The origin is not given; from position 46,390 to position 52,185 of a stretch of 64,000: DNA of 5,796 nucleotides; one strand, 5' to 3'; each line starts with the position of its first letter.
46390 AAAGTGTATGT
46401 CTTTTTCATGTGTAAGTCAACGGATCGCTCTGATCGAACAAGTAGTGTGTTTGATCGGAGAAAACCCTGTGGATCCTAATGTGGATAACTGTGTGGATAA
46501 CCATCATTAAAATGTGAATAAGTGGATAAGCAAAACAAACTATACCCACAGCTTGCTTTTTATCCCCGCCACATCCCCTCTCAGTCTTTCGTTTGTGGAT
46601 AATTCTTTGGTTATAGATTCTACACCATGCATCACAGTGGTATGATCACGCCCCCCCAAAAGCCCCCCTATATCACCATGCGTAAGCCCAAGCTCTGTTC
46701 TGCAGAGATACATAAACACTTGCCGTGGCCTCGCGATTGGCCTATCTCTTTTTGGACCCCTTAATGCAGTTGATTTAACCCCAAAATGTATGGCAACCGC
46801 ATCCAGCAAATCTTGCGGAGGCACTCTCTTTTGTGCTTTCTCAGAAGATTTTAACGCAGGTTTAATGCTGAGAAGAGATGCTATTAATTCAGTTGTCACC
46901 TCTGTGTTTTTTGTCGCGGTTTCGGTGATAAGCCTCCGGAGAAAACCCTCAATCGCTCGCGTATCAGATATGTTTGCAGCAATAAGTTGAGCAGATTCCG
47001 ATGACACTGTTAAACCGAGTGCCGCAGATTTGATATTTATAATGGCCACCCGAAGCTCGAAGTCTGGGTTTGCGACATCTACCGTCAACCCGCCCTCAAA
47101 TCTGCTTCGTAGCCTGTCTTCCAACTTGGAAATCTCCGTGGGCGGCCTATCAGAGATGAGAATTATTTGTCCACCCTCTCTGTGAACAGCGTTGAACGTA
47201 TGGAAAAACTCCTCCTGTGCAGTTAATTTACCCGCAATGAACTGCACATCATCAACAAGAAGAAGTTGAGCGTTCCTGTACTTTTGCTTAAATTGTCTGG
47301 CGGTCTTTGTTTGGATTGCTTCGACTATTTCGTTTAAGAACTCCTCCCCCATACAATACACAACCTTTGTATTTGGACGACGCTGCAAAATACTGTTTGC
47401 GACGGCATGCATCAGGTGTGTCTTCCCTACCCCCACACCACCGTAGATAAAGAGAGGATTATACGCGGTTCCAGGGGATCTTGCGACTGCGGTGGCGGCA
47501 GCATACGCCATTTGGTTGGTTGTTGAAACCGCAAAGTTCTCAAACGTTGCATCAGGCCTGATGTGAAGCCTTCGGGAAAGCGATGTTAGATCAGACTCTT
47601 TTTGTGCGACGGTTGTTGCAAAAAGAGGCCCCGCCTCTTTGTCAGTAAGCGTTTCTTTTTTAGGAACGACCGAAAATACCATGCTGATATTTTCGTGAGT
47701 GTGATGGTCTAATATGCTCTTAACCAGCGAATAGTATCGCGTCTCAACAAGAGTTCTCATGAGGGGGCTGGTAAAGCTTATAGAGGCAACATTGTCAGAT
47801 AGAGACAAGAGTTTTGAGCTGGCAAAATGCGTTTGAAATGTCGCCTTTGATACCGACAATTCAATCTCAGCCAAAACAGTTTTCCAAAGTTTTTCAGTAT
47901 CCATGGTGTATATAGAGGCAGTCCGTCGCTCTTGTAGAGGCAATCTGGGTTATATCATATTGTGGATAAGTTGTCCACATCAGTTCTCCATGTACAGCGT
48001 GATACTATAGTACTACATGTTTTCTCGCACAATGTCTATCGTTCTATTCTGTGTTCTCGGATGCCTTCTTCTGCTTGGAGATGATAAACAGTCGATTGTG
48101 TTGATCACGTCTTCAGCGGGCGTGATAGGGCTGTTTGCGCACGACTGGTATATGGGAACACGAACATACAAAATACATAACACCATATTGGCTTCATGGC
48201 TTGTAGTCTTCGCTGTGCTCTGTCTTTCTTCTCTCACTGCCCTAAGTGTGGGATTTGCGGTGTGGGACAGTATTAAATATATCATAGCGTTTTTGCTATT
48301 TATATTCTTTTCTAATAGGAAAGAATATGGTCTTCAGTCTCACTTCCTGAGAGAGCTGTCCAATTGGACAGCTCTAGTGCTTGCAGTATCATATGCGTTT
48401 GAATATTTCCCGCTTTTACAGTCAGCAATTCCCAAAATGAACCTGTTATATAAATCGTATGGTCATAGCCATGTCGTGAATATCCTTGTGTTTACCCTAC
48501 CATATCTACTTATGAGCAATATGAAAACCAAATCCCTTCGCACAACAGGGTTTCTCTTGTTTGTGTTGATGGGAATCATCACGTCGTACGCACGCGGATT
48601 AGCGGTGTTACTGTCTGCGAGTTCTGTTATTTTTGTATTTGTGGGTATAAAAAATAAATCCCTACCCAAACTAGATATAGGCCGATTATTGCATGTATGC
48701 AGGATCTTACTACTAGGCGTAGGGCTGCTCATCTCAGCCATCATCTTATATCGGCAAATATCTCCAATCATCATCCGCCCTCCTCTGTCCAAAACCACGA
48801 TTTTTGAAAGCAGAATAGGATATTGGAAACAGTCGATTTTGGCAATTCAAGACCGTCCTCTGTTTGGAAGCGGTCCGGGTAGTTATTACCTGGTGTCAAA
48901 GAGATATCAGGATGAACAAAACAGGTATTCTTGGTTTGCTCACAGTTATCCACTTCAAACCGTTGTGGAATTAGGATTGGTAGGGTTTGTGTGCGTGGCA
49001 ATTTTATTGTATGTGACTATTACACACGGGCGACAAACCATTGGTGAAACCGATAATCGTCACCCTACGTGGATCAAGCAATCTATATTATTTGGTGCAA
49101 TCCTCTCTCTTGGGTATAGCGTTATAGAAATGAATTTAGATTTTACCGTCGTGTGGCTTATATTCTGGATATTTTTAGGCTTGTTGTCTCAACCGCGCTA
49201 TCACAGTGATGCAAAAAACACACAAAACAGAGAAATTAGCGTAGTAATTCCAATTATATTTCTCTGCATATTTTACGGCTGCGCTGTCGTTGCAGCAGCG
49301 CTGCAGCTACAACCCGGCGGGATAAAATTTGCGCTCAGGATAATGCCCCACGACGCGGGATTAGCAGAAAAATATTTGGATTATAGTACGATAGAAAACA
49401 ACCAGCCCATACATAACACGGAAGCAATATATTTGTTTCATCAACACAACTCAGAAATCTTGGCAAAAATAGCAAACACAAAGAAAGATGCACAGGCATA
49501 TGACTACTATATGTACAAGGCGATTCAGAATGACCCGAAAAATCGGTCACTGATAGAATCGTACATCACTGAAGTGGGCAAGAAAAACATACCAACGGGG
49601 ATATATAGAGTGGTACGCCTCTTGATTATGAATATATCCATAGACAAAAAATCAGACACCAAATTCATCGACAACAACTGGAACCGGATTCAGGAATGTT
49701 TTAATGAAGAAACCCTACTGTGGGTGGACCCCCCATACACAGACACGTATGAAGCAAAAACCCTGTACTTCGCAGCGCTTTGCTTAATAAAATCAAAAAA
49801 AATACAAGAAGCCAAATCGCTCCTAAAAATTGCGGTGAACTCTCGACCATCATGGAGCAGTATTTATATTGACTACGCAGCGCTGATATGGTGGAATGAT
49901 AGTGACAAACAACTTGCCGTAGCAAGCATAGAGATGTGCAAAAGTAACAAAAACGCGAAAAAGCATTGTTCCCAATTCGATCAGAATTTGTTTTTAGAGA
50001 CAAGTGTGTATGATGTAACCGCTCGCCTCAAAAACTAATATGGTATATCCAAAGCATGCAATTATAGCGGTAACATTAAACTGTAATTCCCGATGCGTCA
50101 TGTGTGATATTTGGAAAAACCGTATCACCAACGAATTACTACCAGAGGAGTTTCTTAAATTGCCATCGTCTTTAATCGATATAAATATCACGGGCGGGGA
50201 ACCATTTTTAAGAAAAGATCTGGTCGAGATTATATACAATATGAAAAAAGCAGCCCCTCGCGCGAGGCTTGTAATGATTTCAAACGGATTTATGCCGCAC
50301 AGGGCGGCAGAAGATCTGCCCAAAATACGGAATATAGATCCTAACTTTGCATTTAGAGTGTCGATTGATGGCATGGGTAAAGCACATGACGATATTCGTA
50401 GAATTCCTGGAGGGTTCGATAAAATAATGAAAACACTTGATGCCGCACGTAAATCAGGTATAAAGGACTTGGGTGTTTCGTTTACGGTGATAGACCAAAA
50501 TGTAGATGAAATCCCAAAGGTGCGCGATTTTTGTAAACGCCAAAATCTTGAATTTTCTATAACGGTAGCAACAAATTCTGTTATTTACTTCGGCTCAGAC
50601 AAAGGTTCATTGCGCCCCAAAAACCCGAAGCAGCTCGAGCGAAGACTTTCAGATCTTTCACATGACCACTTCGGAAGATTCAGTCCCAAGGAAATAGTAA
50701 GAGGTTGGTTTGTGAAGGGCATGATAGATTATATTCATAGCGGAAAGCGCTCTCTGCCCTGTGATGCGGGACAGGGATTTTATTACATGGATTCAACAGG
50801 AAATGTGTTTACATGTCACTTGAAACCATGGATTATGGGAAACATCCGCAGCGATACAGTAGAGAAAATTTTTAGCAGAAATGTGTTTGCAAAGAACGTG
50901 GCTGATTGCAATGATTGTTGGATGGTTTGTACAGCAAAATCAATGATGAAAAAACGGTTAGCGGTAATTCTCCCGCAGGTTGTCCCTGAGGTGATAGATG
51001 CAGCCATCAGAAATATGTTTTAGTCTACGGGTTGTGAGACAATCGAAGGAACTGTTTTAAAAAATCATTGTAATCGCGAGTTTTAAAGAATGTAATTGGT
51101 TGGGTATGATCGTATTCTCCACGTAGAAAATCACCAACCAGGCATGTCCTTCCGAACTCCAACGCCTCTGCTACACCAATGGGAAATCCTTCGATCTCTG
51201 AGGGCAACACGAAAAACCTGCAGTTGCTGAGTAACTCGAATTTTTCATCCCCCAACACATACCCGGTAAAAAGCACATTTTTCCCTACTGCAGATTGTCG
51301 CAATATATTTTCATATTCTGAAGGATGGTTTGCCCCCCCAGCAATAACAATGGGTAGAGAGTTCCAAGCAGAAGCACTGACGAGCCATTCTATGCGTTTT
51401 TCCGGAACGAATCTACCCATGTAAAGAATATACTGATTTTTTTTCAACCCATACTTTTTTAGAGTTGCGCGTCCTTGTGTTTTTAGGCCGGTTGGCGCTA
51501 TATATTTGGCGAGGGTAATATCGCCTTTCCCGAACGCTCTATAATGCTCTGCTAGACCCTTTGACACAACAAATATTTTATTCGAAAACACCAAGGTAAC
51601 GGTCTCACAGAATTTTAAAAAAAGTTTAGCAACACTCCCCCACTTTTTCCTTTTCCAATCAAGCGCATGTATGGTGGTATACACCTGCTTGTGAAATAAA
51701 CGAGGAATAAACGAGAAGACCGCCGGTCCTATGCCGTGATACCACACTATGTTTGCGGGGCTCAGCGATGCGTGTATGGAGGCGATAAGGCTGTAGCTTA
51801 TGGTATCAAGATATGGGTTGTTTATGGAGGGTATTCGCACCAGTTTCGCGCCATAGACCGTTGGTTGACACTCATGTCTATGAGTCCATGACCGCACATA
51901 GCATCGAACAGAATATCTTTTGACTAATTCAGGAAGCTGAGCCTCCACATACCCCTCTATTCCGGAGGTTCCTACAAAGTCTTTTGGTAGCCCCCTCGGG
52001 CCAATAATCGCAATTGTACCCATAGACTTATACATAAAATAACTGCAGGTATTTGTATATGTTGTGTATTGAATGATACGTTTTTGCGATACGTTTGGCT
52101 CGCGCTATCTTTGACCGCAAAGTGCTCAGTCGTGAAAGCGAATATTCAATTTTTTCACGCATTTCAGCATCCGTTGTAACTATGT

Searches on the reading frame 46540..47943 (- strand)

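Call 68: search_protein_families(library=pfam, proteins=[window:46540-47943:-], max_evalue=0.0001)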
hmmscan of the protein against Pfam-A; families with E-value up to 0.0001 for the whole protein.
window:46540-47943:- (467 aa): 8 families
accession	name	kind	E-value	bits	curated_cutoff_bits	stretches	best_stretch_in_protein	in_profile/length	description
PF00308.24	Bac_DnaA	-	1.6e-64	217.4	23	1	131-289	4-162/162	Bacterial DnaA ATPAse domain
PF08299.17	Bac_DnaA_C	-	7.8e-22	77.5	31.5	1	377-444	2-69/69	Bacterial dnaA protein helix-turn-helix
PF00004.35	AAA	-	2.6e-07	31.6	21.2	1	165-283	2-124/131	ATPase family associated with various cellular activities (AAA)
PF13401.12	AAA_22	-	1.8e-06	28.8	27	1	163-263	7-121/130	AAA domain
PF01695.23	IstB_IS21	-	1.8e-06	28.1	24.1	1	164-267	95-195/238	IstB-like ATP binding protein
PF01637.24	ATPase_2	-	3.6e-06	27.4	33.2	1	160-265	19-117/225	ATPase domain predominantly from Archaea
PF11638.13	DnaA_N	-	1.9e-05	24.7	24.6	1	18-78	2-63/65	DnaA N-terminal domain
PF13191.12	AAA_16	-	4.5e-05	24.5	32.6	0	156-248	21-118/167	AAA ATPase domain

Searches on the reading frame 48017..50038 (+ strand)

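Call 68: search_protein_families(library=pfam, proteins=[window:48017-50038:+], max_evalue=0.0001)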
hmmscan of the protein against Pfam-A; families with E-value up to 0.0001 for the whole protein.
window:48017-50038:+ (673 aa): 1 family
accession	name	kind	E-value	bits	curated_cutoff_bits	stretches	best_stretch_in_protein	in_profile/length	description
PF04932.20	Wzy_C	-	3.2e-14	53.4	31.7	1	179-327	2-148/149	O-Antigen ligase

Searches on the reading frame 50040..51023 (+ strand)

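Call 68: search_protein_families(library=pfam, proteins=[window:50040-51023:+], max_evalue=0.0001)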
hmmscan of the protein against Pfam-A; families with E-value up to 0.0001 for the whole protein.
window:50040-51023:+ (327 aa): 1 family
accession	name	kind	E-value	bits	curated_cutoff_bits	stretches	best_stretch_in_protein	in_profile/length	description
PF04055.27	Radical_SAM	-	8.3e-19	68.8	29.5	1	11-164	3-165/166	Radical SAM superfamily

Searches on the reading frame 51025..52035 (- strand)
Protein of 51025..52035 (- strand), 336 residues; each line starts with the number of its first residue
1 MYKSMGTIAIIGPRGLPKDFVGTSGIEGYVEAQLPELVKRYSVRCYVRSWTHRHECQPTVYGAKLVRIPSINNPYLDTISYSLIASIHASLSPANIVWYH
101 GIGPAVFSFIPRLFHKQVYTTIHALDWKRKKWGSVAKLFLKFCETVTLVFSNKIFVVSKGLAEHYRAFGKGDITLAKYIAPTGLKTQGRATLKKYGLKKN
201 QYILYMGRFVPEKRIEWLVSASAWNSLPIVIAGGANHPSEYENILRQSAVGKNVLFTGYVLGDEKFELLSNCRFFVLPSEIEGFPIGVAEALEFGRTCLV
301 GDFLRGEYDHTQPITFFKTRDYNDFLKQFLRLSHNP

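Call 69: search_protein_families(library=pfam, proteins=[window:51025-52035:-], max_evalue=0.0001)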
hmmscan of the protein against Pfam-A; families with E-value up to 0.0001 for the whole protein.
window:51025-52035:- (336 aa): 3 families
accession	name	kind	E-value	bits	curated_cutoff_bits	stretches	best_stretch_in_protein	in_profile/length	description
PF00534.26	Glycos_transf_1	-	6.7e-17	62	26.4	1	194-302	8-123/172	Glycosyl transferases group 1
PF13692.12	Glyco_trans_1_4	-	1.4e-15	58.2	27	1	201-334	2-141/142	Glycosyl transferases group 1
PF09314.17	DUF1972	-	6.2e-06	26.4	25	1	7-164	3-168/186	Domain of unknown function (DUF1972)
